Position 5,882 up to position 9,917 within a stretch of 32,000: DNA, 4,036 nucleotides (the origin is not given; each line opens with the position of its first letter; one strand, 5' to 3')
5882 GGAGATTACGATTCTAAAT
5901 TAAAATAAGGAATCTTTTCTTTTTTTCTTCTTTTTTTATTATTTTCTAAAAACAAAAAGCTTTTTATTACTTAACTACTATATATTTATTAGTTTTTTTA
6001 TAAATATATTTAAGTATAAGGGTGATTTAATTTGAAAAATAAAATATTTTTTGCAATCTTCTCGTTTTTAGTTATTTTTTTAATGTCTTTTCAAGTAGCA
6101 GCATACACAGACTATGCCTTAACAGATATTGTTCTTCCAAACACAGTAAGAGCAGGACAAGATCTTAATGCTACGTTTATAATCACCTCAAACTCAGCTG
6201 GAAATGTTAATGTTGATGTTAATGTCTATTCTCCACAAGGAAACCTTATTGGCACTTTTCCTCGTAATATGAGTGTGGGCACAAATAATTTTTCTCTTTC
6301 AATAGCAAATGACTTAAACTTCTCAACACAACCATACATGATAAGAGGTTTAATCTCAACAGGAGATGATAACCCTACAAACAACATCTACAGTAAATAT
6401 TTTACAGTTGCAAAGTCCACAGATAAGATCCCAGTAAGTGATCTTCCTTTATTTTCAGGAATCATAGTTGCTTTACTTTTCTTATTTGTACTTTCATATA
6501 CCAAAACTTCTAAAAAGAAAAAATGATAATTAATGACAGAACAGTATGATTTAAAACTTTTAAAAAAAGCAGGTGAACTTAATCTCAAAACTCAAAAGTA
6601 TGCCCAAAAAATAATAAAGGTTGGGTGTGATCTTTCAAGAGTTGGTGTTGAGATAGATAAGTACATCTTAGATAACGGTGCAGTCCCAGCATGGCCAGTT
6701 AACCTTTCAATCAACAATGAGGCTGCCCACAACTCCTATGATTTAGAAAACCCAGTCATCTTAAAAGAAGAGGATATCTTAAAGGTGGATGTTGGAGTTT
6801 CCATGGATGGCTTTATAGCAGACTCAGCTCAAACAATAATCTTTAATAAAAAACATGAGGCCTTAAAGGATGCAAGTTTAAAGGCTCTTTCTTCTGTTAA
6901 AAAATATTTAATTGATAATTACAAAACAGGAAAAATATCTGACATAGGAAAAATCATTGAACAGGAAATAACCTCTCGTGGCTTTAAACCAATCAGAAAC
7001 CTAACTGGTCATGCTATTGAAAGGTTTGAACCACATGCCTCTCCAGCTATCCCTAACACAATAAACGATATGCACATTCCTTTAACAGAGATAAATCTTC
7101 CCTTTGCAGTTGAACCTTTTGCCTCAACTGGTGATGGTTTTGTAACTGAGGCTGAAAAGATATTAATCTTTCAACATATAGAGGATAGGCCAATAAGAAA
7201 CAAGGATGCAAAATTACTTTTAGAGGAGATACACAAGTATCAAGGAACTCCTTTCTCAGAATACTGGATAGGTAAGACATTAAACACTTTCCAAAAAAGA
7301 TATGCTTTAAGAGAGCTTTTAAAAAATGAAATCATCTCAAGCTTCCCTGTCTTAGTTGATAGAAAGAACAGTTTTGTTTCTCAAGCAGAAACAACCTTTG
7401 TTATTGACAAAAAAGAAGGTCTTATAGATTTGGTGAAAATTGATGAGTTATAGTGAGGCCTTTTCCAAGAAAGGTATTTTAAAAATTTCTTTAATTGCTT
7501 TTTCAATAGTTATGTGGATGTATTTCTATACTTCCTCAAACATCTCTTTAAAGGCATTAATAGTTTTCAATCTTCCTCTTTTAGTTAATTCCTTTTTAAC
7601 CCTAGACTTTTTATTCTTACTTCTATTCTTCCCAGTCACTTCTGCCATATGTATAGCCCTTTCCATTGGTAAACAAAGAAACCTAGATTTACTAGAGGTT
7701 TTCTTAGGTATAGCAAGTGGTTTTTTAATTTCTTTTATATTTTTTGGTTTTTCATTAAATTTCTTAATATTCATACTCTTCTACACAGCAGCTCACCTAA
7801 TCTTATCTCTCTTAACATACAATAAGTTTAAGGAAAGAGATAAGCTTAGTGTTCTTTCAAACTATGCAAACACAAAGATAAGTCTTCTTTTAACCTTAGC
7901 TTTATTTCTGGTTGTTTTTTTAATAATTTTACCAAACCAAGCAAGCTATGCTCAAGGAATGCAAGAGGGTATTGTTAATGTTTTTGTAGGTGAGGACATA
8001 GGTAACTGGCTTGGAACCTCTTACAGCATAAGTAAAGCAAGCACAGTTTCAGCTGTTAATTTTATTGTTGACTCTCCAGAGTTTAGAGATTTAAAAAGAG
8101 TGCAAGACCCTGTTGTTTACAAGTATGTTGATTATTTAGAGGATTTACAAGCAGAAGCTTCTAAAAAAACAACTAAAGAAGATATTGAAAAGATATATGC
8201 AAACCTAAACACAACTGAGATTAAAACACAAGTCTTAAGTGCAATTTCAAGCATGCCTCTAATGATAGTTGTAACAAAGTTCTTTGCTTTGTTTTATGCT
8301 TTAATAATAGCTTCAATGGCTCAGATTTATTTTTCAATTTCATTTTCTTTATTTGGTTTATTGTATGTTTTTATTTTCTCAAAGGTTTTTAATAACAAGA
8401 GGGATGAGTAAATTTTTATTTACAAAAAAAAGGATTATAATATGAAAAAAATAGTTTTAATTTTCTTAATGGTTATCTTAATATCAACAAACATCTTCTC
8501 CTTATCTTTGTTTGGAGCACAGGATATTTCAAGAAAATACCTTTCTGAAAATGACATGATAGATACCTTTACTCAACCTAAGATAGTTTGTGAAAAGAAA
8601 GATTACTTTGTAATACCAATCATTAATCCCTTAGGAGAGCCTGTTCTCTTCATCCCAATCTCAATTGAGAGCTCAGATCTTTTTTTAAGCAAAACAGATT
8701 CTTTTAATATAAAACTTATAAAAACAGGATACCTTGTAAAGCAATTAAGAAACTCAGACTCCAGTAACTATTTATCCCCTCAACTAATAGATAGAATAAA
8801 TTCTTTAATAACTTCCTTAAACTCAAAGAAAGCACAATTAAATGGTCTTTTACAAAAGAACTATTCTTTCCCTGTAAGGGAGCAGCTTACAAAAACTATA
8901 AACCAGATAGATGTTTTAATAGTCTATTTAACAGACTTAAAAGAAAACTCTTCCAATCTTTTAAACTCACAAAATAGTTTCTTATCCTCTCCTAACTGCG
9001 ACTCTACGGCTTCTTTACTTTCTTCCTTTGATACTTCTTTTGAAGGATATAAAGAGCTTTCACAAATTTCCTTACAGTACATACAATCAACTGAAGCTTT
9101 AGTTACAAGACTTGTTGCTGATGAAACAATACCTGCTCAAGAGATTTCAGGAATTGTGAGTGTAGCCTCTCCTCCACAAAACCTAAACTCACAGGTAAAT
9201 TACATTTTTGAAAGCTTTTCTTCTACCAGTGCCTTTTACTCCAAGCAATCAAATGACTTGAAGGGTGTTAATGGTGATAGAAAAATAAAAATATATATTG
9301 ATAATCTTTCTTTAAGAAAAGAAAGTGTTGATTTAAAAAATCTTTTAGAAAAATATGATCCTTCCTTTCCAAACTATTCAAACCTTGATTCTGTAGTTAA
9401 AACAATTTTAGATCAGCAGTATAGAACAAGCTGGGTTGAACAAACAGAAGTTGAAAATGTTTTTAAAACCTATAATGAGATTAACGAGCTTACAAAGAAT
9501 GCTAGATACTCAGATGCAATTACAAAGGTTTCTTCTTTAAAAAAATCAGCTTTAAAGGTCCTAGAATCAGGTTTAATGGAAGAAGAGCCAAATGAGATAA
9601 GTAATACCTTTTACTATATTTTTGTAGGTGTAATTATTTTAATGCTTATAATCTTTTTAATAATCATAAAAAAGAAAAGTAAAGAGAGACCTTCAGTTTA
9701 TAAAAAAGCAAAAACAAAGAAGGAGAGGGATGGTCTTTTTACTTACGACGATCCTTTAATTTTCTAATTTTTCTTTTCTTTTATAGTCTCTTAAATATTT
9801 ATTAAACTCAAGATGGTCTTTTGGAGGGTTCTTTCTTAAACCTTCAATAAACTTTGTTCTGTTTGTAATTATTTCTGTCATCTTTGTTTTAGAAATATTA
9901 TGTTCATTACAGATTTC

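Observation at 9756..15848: Orphan type-IV-filament-like module: a secretion ATPase with five unrecognisable partners and no platform protein or prepilin peptidase nearby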

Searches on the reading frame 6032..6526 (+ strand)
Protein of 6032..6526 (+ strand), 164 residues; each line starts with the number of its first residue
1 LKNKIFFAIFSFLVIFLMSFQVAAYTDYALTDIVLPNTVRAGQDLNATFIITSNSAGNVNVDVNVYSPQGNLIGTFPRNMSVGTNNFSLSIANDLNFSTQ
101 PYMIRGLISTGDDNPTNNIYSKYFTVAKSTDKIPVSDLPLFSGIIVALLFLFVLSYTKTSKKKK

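Call 7: search_protein_families(library=pfam, proteins=[window:6032-6526:+], max_evalue=0.1)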
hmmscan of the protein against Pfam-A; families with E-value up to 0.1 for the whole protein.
window:6032-6526:+ (164 aa): 1 family
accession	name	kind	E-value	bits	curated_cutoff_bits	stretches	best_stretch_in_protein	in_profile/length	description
PF19516.4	DUF6049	-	0.061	12.4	30.1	1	38-75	625-662/708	Family of unknown function (DUF6049)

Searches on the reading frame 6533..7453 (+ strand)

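Call 7: search_protein_families(library=pfam, proteins=[window:6533-7453:+], max_evalue=0.1)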
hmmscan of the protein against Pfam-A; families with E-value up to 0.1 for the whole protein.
window:6533-7453:+ (306 aa): 2 families
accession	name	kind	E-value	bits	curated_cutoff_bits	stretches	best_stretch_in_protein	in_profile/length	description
PF00557.29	Peptidase_M24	-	9.4e-18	65.2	23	1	9-195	2-187/208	Metallopeptidase family M24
PF17842.7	dsRBD2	-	0.061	13.9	25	1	85-125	106-146/147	Double-stranded RNA binding domain 2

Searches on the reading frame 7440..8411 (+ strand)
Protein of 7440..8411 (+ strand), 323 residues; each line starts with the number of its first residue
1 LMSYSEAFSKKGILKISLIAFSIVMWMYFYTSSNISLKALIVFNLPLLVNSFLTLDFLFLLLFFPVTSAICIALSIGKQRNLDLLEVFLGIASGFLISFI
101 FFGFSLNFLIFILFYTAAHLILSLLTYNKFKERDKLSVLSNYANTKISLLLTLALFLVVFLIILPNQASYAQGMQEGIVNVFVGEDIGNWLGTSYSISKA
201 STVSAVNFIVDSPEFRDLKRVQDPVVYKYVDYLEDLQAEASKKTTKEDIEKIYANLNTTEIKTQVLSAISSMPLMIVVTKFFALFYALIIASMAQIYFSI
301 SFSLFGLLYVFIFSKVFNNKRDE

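Call 5: search_protein_families(library=pfam, proteins=[window:7440-8411:+], max_evalue=1)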
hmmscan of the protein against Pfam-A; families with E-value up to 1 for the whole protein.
window:7440-8411:+ (323 aa): 0 families

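Call 6: search_protein_families(library=ncbifam, proteins=[window:7440-8411:+], max_evalue=1)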
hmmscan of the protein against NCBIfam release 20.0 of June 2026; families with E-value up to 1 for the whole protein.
window:7440-8411:+ (323 aa): 0 families

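Call 20: search_solved_structures(query=A1, max_evalue=10)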
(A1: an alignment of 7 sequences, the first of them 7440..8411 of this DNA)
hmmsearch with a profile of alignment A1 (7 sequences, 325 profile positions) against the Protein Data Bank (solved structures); distinct sequences matched with E-value up to 10: 6.
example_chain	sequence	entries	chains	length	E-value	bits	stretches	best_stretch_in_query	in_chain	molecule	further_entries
2rfb_A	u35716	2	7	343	0.29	13.7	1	194-280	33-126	Cytochrome P450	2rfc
7wge_B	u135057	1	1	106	0.55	12.8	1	130-216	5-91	Thioredoxin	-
5dbq_A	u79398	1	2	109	0.79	12.3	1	130-216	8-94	Thioredoxin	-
9d2f_S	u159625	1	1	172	2.3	10.8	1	210-260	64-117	Centrin-2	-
9fqr_Pk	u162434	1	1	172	2.3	10.7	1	210-260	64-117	Centrin-2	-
2onk_C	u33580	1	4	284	7.9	9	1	94-182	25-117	Molybdate/tungstate ABC transporter, permease protein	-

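Call 54: search_protein_representatives(protein=window:7440-8411:+)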
Query: 323 residues. Proteins with E-value up to 0.001 (for the whole library): 63; up to 1e-10: 24; up to 1e-30: 12. The best 63 are listed.
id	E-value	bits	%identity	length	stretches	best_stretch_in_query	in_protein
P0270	4.7e-89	315.2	48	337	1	6-320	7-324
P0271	1.6e-69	251.2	41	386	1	2-321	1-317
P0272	1.6e-65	238.0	39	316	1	5-317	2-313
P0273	1.7e-61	224.8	41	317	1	10-322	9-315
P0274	2.4e-60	221.1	37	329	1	2-320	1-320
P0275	4.5e-58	213.6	37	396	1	3-323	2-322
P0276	1.6e-55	205.2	35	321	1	5-320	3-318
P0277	6.0e-55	203.3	37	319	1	5-320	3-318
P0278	9.4e-48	179.7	35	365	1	7-321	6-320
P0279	2.7e-36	142.1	72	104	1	2-105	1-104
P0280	6.7e-35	137.5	35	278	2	4-188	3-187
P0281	4.1e-34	134.9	43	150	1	174-321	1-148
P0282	1.6e-17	80.5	29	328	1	12-316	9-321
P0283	2.9e-17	79.6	29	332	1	8-319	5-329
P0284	4.4e-17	79.1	53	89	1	240-319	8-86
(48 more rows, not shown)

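Call 58: search_protein_families(library=pfam, alignment_id=A5, max_evalue=0.01)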
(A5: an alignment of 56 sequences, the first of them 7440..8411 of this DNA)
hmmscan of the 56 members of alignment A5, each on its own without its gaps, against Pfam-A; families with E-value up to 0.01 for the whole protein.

A. member 1, window:7440-8411:+ (323 aa): 0 families

B. families by the number of members that match (of 56 scanned): 12 families
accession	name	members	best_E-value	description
PF11992.13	TgpA_N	2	0.0035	TgpA N-terminal domain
PF05884.17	ZYG-11_interact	1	5.1e-06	Interactor of ZYG-11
PF02535.28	Zip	1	0.00022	ZIP Zinc transporter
PF05606.16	DUF777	1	0.001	Borrelia burgdorferi protein of unknown function (DUF777)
PF07954.16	DUF1689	1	0.0017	Protein of unknown function (DUF1689)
PF17076.12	SBE2_C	1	0.0021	SBE2, C-terminal domain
PF14015.11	DUF4231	1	0.0024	Protein of unknown function (DUF4231)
PF20990.2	DUF2207_C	1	0.0056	Predicted membrane protein (DUF2207) C-terminal domain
PF12725.13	DUF3810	1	0.0057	Protein of unknown function (DUF3810)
PF24089.1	DUF7374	1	0.0077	Family of unknown function (DUF7374)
PF13858.11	DUF4199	1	0.0089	Protein of unknown function (DUF4199)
PF16327.10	CcmF_C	1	0.01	Cytochrome c-type biogenesis protein CcmF C-terminal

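Call 60: find_encoding_contigs(protein=P0282, flank=10000, max_places=2)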
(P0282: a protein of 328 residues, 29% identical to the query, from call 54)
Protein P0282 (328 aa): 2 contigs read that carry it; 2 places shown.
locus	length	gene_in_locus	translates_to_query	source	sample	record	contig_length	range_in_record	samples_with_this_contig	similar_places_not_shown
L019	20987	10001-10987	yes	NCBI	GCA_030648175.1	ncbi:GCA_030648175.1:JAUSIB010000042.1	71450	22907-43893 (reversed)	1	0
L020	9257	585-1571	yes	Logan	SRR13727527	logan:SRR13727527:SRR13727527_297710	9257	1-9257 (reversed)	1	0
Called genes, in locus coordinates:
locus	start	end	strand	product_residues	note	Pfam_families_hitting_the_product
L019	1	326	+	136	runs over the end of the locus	PF17957:Big_7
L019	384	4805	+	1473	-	PF09136:Glucodextran_B (faint), PF19077:Big_13 (faint), PF27332:TP_0781 (faint), PF17957:Big_7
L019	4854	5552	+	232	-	PF17957:Big_7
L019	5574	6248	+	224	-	PF19077:Big_13 (weak), PF17957:Big_7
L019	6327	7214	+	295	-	PF00557:Peptidase_M24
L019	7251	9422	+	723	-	PF13385:Laminin_G_3, PF13750:Big_3_3 (faint), PF17957:Big_7, PF19077:Big_13 (faint), PF09136:Glucodextran_B (faint), PF22352:K319L-like_PKD (faint)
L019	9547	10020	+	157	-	-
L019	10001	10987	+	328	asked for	-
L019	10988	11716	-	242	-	PF12146:Hydrolase_4 (faint), PF00561:Abhydrolase_1, PF12697:Abhydrolase_6 (faint)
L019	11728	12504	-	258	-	PF00459:Inositol_P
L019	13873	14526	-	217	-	-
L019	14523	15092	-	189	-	PF08281:Sigma70_r4_2 (faint)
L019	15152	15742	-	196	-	PF14493:HTH_40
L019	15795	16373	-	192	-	PF03352:Adenine_glyco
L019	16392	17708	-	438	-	PF00324:AA_permease, PF03845:Spore_permease, PF13520:AA_permease_2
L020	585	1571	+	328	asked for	-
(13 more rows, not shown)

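Call 67: predict_structure(alignment_id=A5)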
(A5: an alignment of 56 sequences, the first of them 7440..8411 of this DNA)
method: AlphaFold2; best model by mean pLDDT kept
length: 323 residues; sequences in the alignment: 56
mean_pLDDT: 93.9   pTM: 0.85
mean pLDDT of the five models: 93.9, 93.2, 93.0, 92.7, 92.7
residues with pLDDT >= 90: 266; 70-90: 52; 50-70: 3; < 50: 2
segments of 3 or more residues with pLDDT < 50: none
pLDDT, mean of each block of 10 residues (from residue 1): 88 97 98 92 90 96 97 95 97 98 94 98 97 94 98 97 96 92 85 89 96 98 97 97 92 87 91 94 97 95 96 90 49
secondary structure, 60 per line:
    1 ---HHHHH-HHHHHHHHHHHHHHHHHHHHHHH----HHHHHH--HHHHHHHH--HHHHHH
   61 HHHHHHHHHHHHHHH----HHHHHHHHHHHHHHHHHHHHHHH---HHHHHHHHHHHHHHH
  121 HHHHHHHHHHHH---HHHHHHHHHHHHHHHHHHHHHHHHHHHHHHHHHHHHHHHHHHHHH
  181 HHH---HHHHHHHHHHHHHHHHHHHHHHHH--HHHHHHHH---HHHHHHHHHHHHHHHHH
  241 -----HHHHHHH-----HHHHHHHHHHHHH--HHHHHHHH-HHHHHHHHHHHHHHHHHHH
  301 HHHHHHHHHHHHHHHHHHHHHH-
elements in order: H4-8 H10-32 H37-42 H45-52 H55-75 H80-102 H106-132 H136-183 H187-210 H213-220 H224-240 H246-252 H258-270 H273-280 H282-322

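Call 70: fold_search(model_id=the predicted structure, library=pdb)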
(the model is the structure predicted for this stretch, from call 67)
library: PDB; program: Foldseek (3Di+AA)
matches with E <= 10: 313; with E <= 0.001: 0
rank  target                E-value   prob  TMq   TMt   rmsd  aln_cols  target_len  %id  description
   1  6bpl_A                9.7e-03  0.89  0.20  0.14  27.3       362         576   12  E. coli MsbA in complex with LPS and inhibitor G907 (released 2018-05-02)
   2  6o30_A                3.2e-02  0.82  0.20  0.14  22.6       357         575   13  Lipid A transporter MsbA from Salmonella typhimurium (released 2019-06-12)
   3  6bpp_B                3.4e-02  0.72  0.19  0.13  27.5       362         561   12  E. coli MsbA in complex with LPS and inhibitor G092 (released 2018-05-02)
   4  7sel_A                4.4e-02  0.69  0.20  0.13  27.3       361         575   11  E. coli MsbA in complex with LPS and inhibitor G7090 (compound 3) (released 2022-03-09)
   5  5mkk_B                4.8e-02  0.41  0.16  0.11  24.9       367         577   12  Crystal structure of the heterodimeric ABC transporter TmrAB, a homolog of the antigen translocation complex TAP (released 2017-01-18)
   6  9fur_A                7.7e-02  0.38  0.17  0.13  24.8       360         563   11  MsbA in LMNG inward-facing narrow (released 2025-03-19)
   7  8dmo_A                8.4e-02  0.41  0.18  0.12  22.0       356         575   12  Structure of open, inward-facing MsbA from E. coli (released 2022-12-14)
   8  6v9z_A                9.5e-02  0.33  0.15  0.09  24.3       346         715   10  Cryo-EM structure of PCAT1 bound to its CtA peptide substrate (released 2020-01-22)
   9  6uzl_A                1.2e-01  0.47  0.19  0.13  26.5       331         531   13  Cryo-EM structure of nucleotide-free MsbA reconstituted into peptidiscs, conformation 2 (released 2020-03-04)
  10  6raf_B                1.5e-01  0.38  0.18  0.12  26.8       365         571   10  Heterodimeric ABC exporter TmrAB in inward-facing narrow conformation under turnover conditions (released 2019-07-31)
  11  9n66_A                1.5e-01  0.18  0.13  0.09  29.4       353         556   12  Transporter associated with antigen processing (TAP) bound to ATP and ADP in the outward-facing open state (released 2025-09-03)
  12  6bl6_A                1.6e-01  0.51  0.20  0.13  22.6       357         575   13  Crystallization of lipid A transporter MsbA from Salmonella typhimurium (released 2019-01-09)
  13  8gk7_A                1.6e-01  0.44  0.20  0.14  29.2       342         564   10  MsbA bound to cerastecin C (released 2024-04-24)
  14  9azl_A                1.8e-01  0.23  0.14  0.08  26.0       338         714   12  Cryo-EM structure of the ABC transporter PCAT1 bound with MgADP class1 (released 2024-10-30)
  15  8t4h_A                2.0e-01  0.21  0.15  0.10  25.0       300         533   16  Transporter associated with antigen processing (TAP) bound to the 8-mer peptide RRYQSTEL (released 2024-06-19)
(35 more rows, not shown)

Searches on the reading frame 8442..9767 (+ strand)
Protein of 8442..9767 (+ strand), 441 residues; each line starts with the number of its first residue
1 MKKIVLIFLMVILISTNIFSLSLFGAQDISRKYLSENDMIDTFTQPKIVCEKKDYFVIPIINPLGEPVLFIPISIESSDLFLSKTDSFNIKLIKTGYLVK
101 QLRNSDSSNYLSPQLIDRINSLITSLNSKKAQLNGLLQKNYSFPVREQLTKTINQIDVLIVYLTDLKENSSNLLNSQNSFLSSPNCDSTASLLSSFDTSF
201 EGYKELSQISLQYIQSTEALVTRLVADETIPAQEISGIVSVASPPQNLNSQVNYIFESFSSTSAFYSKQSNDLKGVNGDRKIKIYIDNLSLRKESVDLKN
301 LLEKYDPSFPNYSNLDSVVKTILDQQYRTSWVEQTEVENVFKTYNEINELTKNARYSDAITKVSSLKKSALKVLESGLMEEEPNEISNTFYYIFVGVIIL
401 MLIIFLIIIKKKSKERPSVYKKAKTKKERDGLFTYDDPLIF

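Call 5: search_protein_families(library=pfam, proteins=[window:8442-9767:+], max_evalue=1)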
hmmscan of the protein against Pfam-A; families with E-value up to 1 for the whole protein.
window:8442-9767:+ (441 aa): 5 families
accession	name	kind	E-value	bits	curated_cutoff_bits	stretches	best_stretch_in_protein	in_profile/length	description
PF17359.7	DUF5385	-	0.023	14.8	25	1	388-431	3-47/217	Family of unknown function (DUF5385)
PF13273.12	DUF4064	-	0.042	14.5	32.1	1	362-416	41-86/102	Protein of unknown function (DUF4064)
PF20990.2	DUF2207_C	-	0.15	12.2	33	1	344-408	91-156/247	Predicted membrane protein (DUF2207) C-terminal domain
PF18895.5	T4SS_pilin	-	0.19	12.2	26.6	1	381-424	3-48/71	Type IV secretion system pilin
PF09888.14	DUF2115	-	0.31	12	25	1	323-395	35-107/162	Uncharacterized protein conserved in archaea (DUF2115)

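Call 6: search_protein_families(library=ncbifam, proteins=[window:8442-9767:+], max_evalue=1)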
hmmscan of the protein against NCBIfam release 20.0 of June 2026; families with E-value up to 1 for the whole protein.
window:8442-9767:+ (441 aa): 5 families
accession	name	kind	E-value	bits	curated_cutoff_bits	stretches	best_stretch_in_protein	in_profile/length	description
NF033218.1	anchor_AmaP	equivalog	0.021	14.6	55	1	387-423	46-82/166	alkaline shock response membrane anchor protein AmaP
NF002129.0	PRK00965.1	equivalog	0.1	12.7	113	1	386-411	73-102/108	tetrahydromethanopterin S-methyltransferase subunit B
NF004957.0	PRK06300.1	equivalog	0.12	11.6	356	1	145-219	109-184/299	enoyl-[acyl-carrier-protein] reductase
TIGR04166.1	methano_MtrB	equivalog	0.14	12.4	50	0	342-409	30-95/95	tetrahydromethanopterin S-methyltransferase subunit MtrB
NF053819.1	EF0750_LPXTG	subfamily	0.6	10.6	47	0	388-412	80-104/105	EF2685/EF0750 family sortase-dependent surface protein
